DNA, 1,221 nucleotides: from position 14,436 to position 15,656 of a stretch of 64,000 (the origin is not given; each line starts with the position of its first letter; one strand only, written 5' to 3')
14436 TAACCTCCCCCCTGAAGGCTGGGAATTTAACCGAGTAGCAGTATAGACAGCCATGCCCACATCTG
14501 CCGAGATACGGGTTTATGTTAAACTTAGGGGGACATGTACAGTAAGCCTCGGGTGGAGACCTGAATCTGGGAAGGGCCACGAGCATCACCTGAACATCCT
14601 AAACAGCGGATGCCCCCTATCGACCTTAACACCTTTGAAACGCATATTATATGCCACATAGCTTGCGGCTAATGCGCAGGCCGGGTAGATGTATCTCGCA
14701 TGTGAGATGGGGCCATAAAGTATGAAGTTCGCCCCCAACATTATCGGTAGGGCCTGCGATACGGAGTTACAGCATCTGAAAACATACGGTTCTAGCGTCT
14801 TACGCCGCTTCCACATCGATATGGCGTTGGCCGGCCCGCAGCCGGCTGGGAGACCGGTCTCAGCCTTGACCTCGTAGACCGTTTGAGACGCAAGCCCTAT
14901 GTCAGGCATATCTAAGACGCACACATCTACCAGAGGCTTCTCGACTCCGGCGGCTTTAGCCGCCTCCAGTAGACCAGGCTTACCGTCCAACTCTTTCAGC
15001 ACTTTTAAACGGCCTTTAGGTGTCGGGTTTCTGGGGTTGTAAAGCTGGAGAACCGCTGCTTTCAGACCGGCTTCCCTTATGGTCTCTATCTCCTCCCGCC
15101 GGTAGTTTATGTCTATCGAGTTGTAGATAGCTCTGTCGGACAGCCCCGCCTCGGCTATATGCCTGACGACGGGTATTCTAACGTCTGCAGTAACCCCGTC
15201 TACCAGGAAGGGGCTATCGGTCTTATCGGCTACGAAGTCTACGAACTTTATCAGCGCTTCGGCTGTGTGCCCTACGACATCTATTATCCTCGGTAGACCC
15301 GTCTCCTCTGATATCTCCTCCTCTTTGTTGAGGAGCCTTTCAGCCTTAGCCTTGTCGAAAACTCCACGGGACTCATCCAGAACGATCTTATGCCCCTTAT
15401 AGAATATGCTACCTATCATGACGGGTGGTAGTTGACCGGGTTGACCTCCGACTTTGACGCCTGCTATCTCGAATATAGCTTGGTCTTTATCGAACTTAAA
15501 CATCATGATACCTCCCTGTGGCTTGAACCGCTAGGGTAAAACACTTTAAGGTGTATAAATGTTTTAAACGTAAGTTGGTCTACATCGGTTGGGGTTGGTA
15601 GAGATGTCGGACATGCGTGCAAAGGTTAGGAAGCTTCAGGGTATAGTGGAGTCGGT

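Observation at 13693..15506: Stand-alone MtrH homologue translationally coupled to an SPL-type radical SAM enzyme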

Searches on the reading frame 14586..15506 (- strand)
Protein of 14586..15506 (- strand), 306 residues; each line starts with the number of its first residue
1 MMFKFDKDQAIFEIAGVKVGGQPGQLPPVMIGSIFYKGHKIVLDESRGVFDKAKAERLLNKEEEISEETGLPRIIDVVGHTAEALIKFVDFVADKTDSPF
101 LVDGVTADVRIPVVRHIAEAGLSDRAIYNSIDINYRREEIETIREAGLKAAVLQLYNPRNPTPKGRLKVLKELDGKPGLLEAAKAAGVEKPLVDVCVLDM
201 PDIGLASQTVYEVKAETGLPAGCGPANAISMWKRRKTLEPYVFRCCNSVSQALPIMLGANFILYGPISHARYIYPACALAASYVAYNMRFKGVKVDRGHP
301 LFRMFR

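Call 3: search_protein_families(library=pfam, proteins=[window:14586-15506:-], max_evalue=0.01)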
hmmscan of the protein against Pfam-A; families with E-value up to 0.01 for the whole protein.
window:14586-15506:- (306 aa): 1 family
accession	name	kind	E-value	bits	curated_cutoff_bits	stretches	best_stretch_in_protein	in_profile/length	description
PF02007.24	MtrH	-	2.1e-88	296.8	22.8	1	7-293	1-296/299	Tetrahydromethanopterin S-methyltransferase MtrH subunit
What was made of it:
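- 14586..15506 (-): Stand-alone MtrH-family gene (306 aa; GenBank KYH37965.1). Predicted methyl-corrinoid:pterin (probably H4MPT) methyltransferase. Pfam MtrH 2.1e-88 (call 3).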

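Call 4: search_protein_families(library=ncbifam, proteins=[window:14586-15506:-], max_evalue=0.01)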
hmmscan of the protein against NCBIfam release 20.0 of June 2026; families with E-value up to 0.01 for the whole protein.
window:14586-15506:- (306 aa): 3 families
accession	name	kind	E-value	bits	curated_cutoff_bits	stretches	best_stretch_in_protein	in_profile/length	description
NF047990.1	Co_MTase_MtgA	equivalog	5.6e-94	315.1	550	1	2-305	1-306/306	[methyl-Co(III) glycine betaine-specific corrinoid protein]--tetrahydrofolate methyltransferase MtgA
NF002142.0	PRK00979.1-1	subfamily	5.2e-93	311.4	287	1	5-305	2-299/306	tetrahydromethanopterin S-methyltransferase subunit H family protein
TIGR01114.1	mtrH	equivalog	4.5e-82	275.7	271.4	1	2-303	1-312/314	tetrahydromethanopterin S-methyltransferase subunit H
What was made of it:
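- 14586..15506 (-): NCBIfam PRK00979 311 bits against a cut-off of 287; MtgA 315 bits against a cut-off of 550 (call 4).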

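Call 9: find_homologous_proteins(query=window:14586-15506:-, max_evalue=1e-10)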
Query window:14586-15506:- (306 aa): 642 proteins with E <= 1e-10 among 6415 candidates; the best 120 are listed.
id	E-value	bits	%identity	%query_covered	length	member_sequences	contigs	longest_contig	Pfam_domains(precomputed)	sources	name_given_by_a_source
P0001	7.0e-200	680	99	100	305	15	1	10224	PF02007.25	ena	-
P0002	7.5e-177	605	84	100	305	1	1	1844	PF02007.25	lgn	-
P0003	2.3e-157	541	75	100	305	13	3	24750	PF02007.25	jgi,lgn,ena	jgi:tetrahydromethanopterin S-methyltransferase subunit H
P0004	4.3e-157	540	74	100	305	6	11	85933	PF02007.25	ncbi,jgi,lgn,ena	-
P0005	1.1e-156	539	75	100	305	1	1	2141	PF02007.25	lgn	-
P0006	5.3e-155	533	73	100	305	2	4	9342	PF02007.25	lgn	-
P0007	1.0e-117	411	58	100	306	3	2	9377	PF02007.25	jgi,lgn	-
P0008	1.0e-116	407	59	100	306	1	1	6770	PF02007.25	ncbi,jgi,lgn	-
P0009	2.0e-115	403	59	100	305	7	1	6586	PF02007.25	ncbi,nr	ncbi:tetrahydromethanopterin S-methyltransferase subunit H [Candidatus Bathyarchaeota archaeon]|nr:t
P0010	5.7e-114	398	59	100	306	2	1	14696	PF02007.25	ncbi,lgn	ncbi:MAG: tetrahydromethanopterin S-methyltransferase subunit H [Candidatus Bathyarchaeia archaeon]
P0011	6.4e-109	382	57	100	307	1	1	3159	PF02007.25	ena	-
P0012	4.1e-108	379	55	99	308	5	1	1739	PF02007.25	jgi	jgi:tetrahydromethanopterin S-methyltransferase subunit H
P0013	1.0e-105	371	54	100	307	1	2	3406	PF02007.25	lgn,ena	-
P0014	2.8e-105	370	57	99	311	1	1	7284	PF02007.25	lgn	-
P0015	1.0e-103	365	55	99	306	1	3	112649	PF02007.25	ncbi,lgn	ncbi:MAG: tetrahydromethanopterin S-methyltransferase subunit H [Promethearchaeota archaeon]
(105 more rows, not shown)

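Call 10: find_encoding_contigs(protein=P0004, flank=6000, max_places=4)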
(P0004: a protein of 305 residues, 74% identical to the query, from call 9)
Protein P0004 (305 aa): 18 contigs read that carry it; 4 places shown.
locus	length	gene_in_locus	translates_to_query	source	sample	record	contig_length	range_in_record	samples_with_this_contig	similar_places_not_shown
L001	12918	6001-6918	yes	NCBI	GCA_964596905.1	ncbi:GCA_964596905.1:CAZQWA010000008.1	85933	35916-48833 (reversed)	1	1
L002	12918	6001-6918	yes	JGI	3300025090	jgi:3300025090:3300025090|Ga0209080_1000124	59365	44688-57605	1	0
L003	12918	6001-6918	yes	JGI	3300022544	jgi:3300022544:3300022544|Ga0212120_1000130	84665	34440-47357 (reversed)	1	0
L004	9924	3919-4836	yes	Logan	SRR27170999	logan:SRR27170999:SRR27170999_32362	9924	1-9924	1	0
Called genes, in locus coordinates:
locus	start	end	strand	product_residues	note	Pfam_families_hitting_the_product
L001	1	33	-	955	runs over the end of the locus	PF00270:DEAD, PF04851:ResIII, PF00271:Helicase_C, PF19306:WHD_Lhr, PF08494:DEAD_assoc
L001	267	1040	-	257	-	PF01925:TauE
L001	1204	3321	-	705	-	PF05691:Raffinose_syn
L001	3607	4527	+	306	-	PF01408:GFO_IDH_MocA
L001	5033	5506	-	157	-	-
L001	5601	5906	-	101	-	-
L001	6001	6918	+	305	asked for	PF02007:MtrH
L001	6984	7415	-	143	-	PF05402:PqqD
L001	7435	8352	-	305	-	-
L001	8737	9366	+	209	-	PF09335:VTT_dom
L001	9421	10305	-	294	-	PF02517:Rce1-like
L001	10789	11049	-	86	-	PF05016:ParE_toxin (weak)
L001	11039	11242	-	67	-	-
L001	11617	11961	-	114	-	PF01209:Ubie_methyltran (weak), PF13489:Methyltransf_23 (weak), PF13847:Methyltransf_31 (weak), PF08241:Methyltransf_11, PF08242:Methyltransf_12, PF13649:Methyltransf_25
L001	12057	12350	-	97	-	-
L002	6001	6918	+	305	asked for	PF02007:MtrH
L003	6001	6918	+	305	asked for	PF02007:MtrH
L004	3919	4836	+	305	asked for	PF02007:MtrH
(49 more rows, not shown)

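Call 11: find_encoding_contigs(protein=P0003, flank=6000, max_places=3)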
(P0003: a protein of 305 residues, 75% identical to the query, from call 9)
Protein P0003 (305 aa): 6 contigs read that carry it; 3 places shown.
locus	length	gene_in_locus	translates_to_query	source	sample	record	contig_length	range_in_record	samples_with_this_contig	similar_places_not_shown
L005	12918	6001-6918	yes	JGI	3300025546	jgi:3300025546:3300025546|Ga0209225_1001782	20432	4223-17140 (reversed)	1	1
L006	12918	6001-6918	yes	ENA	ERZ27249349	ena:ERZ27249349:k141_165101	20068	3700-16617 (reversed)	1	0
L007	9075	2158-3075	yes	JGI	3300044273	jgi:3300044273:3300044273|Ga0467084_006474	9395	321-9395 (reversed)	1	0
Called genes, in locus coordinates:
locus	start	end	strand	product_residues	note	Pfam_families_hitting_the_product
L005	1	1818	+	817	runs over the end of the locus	-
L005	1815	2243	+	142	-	-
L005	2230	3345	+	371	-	PF04104:DNA_primase_lrg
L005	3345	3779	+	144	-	-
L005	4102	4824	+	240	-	-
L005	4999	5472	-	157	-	-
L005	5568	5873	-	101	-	-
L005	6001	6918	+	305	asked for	PF02007:MtrH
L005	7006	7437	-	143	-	PF05402:PqqD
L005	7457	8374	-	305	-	-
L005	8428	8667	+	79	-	PF09889:DUF2116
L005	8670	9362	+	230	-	PF09335:VTT_dom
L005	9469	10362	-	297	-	PF02517:Rce1-like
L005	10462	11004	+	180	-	PF03703:bPH_2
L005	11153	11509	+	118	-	PF01131:Topoisom_bac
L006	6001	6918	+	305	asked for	PF02007:MtrH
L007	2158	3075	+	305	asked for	PF02007:MtrH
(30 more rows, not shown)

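Call 13: find_encoding_contigs(protein=P0001, flank=8000, max_places=3)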
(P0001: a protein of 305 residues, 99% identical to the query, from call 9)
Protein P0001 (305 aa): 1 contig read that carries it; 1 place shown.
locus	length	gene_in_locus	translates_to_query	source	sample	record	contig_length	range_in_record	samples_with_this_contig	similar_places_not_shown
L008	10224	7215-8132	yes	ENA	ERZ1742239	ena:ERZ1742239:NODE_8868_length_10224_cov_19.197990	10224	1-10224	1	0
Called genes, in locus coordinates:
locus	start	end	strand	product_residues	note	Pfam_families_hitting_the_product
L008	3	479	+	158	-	?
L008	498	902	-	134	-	PF05402:PqqD, PF13240:Zn_Ribbon_1 (weak)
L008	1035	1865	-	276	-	PF02830:V4R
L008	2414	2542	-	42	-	-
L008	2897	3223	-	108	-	PF01022:HTH_5 (weak)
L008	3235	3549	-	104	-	-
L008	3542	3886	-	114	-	-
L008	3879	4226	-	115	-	-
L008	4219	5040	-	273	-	-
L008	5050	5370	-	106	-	PF03965:Penicillinase_R (faint)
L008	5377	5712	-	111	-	PF13545:HTH_Crp_2 (faint), PF13404:HTH_AsnC-type (faint), PF13551:HTH_29 (weak)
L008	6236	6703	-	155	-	-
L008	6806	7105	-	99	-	-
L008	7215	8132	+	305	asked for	PF02007:MtrH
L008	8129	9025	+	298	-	PF08902:DUF1848 (faint), PF04055:Radical_SAM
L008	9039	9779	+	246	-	-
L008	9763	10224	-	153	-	?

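Call 14: find_encoding_contigs(protein=P0006, flank=6000, max_places=3)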
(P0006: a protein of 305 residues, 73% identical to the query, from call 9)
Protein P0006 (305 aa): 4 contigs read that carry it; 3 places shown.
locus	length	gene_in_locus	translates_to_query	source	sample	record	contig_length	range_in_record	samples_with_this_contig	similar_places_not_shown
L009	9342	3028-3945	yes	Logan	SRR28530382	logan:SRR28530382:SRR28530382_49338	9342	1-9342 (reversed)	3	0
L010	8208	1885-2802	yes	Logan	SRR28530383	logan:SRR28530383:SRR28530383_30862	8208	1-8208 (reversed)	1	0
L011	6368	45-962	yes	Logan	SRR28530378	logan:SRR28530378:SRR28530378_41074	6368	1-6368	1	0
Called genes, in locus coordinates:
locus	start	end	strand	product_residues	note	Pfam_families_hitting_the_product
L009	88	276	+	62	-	-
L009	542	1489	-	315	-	PF27840:ScmC (faint), PF07475:Hpr_kinase_C (weak)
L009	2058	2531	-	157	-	-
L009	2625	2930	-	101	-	-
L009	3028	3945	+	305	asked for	PF02007:MtrH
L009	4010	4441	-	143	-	PF05402:PqqD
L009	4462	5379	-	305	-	-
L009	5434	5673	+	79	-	PF09889:DUF2116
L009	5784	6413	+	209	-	PF09335:VTT_dom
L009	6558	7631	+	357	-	PF00924:MS_channel_2nd (weak)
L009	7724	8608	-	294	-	PF02517:Rce1-like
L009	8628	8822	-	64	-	-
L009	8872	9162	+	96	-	PF01850:PIN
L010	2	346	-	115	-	?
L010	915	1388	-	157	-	-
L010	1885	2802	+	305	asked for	PF02007:MtrH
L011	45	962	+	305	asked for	PF02007:MtrH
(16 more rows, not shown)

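Call 15: find_encoding_contigs(protein=P0002, flank=3000, max_places=2)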
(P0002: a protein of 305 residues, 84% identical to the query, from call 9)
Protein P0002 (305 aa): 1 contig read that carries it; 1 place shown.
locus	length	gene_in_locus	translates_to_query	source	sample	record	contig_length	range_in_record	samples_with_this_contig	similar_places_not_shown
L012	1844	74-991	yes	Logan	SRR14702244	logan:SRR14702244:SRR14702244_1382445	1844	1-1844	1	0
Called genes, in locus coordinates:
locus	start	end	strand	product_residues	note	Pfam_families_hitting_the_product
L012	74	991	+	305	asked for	PF02007:MtrH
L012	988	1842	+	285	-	?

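Call 26: find_related_loci(query=A2, collection=metagenome_contigs, flank=6000)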
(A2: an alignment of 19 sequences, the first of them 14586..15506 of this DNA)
Query A2 (306 aa) in metagenome_contigs; peptide patterns used: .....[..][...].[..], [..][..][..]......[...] (x = any residue, [..] = any of these).
600 stretches matched a pattern (row limit reached: there are more); 522 encode a relative of the query (tblastn E <= 1e-3); the best 80 are kept; 80 distinct loci.
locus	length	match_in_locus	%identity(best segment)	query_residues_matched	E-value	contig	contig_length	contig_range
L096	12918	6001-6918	74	1-306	4e-165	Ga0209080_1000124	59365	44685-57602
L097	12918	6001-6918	75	1-306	9e-165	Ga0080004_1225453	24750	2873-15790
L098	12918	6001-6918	59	1-306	7e-124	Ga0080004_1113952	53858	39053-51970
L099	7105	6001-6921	53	2-305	1e-104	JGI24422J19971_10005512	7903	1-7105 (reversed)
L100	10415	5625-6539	53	2-304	1e-104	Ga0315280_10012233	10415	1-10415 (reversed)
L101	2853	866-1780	48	2-306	2e-107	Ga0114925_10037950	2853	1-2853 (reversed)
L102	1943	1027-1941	52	1-303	5e-110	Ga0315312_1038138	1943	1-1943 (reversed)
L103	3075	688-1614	51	1-306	2e-106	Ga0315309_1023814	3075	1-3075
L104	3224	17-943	51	1-306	3e-106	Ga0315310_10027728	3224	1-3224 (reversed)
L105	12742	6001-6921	52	2-305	3e-103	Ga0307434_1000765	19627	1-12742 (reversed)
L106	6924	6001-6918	50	2-305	4e-103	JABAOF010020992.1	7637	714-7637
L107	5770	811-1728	50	2-305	7e-103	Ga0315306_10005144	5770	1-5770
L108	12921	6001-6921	51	2-306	1e-102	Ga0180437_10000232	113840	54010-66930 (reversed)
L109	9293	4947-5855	50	2-305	3e-102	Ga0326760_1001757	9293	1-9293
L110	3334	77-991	49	2-305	8e-102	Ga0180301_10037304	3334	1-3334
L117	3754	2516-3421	51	1-306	2e-99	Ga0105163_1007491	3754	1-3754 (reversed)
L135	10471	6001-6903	50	2-306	1e-95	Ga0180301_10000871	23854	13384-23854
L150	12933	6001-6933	45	2-305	7e-89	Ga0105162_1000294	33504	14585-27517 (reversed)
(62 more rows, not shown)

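Call 36: search_solved_structures(query=window:14586-15506:-, max_evalue=0.001, show_alignments=1)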
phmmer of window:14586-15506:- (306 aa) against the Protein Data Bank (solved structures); distinct sequences matched with E-value up to 0.001: 5.
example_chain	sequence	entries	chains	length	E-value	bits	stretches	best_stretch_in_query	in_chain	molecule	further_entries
6sj8_A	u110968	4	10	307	1.5e-81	277.2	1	3-305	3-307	Tetrahydromethanopterin S-methyltransferase | Methylcorrinoid:tetrahydrofolate methyltransferase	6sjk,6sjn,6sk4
6sjo_A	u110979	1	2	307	1.9e-80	273.5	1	3-305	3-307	Tetrahydromethanopterin S-methyltransferase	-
6sjp_A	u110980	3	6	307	1.9e-80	273.5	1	3-305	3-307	Tetrahydromethanopterin S-methyltransferase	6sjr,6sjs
8z9u_B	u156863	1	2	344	2.5e-67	230.4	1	2-293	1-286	Tetrahydromethanopterin S-methyltransferase subunit H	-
9qtp_o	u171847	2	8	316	9.3e-60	205.6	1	2-301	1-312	Tetrahydromethanopterin S-methyltransferase subunit H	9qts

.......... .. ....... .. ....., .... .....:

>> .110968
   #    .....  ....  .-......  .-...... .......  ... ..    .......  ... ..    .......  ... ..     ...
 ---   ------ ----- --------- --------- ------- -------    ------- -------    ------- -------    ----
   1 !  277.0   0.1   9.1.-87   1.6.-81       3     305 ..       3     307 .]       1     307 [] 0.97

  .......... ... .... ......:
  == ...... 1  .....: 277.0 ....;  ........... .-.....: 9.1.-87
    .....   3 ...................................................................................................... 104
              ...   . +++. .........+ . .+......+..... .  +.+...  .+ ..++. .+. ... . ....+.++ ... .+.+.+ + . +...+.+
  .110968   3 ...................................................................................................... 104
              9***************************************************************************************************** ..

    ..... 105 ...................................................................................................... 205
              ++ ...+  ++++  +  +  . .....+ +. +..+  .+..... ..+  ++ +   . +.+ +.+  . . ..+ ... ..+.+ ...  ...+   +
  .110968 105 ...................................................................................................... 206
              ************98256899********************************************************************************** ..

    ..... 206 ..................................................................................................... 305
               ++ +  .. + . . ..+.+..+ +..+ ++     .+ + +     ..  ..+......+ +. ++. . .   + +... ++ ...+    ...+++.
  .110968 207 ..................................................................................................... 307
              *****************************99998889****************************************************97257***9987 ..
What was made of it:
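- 14586..15506 (-): That is ahead of the Mtr-complex MtrH chains 8z9u (2.5e-67) and 9qtp (9e-60) (call 36).
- Closest known: MtgA of Desulfitobacterium hafniense. Same: Soluble MtrH-family protein of about 306 aa, encoded without mtrA-G. MtgA is the best solved-structure match (E 1.5e-81, full length, call 36).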

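Call 45: list_cluster_members(proteins=[window:14586-15503:-, window:13693-14586:-, P0122, P0004, P0125])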
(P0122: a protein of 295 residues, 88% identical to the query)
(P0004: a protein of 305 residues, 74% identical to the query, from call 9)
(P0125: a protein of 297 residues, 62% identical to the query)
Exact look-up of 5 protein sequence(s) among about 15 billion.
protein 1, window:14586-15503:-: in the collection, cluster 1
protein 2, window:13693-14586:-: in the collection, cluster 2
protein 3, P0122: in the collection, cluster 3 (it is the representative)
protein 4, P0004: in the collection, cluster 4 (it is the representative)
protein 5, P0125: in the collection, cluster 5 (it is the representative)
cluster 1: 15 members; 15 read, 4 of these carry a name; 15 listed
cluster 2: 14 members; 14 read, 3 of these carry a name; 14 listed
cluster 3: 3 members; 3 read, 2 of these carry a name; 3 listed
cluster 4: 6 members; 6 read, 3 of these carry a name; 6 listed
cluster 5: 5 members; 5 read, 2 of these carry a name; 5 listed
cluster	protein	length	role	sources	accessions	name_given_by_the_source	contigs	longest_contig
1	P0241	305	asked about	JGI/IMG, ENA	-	-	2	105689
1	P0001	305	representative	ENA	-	-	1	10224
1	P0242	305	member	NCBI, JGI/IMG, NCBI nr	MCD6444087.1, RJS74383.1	tetrahydromethanopterin S-methyltransferase subunit H [Candidatus Bathyarchaeota archaeon]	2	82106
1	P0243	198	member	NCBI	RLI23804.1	hypothetical protein DRO58_08450, partial [Candidatus Bathyarchaeota archaeon]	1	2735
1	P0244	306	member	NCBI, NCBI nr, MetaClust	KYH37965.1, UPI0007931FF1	MAG: tetrahydromethanopterin S-methyltransferase subunit H [Candidatus Bathyarchaeota ... | status=active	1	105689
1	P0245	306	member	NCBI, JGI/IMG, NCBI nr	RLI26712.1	tetrahydromethanopterin S-methyltransferase subunit H [Candidatus Bathyarchaeota archaeon] | MAG: tetrahydromethanopterin S-methyltransferase subunit H [Candidatus Bathyarchaeota ...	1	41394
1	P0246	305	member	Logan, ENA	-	-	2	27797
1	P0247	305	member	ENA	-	-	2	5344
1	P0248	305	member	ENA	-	-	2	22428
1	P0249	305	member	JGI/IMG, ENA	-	-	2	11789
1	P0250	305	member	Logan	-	-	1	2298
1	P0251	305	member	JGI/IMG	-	-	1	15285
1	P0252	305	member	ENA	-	-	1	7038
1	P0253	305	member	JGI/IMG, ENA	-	-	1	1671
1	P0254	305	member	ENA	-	-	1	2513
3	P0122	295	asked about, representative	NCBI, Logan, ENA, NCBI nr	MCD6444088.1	radical SAM protein [Candidatus Bathyarchaeota archaeon]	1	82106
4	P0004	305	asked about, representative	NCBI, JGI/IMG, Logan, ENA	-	-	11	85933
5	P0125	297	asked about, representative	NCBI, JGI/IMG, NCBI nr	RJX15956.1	radical SAM protein [Candidatus Bathyarchaeota archaeon] | MAG: radical SAM protein [Candidatus Bathyarchaeota archaeon]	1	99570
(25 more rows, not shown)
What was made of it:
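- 14586..15506 (-): Exact match to KYH37965.1 (call 45).
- Nine contig lengths are shared between the two 90% protein clusters (call 45).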

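Call 53: search_protein_families(library=pfam, proteins=[L117:580-2478:-, L135:3710-5155:-, L150:4574-5752:+], max_evalue=0.001)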
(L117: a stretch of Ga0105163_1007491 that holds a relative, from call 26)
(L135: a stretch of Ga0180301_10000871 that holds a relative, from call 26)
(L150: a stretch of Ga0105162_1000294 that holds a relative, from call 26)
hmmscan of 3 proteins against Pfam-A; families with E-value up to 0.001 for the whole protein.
L117:580-2478:- (632 aa): 4 families
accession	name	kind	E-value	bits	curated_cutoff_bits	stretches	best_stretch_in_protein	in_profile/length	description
PF14574.11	RACo_C_ter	-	1e-98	330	27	1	366-624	1-260/261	C-terminal domain of RACo the ASKHA domain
PF17651.6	Raco_middle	-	5.5e-58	195.7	26.8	1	202-363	1-162/163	RACo middle region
PF17650.6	RACo_linker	-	3.4e-22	78.5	26.2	1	114-198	3-85/86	RACo linker region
PF00111.32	Fer2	-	1.6e-09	38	21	1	16-89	7-76/77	2Fe-2S iron-sulfur cluster binding domain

L135:3710-5155:- (481 aa): 1 family
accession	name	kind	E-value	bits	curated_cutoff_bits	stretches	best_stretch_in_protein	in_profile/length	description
PF06253.16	MTTB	-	3.3e-133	444.8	25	1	7-473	30-493/500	Trimethylamine methyltransferase (MTTB)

L150:4574-5752:+ (392 aa): 1 family
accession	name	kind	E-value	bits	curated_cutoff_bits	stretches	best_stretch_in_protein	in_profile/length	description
PF01208.23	URO-D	-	1.7e-62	211.9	23.9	1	19-367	4-346/346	Uroporphyrinogen decarboxylase (URO-D)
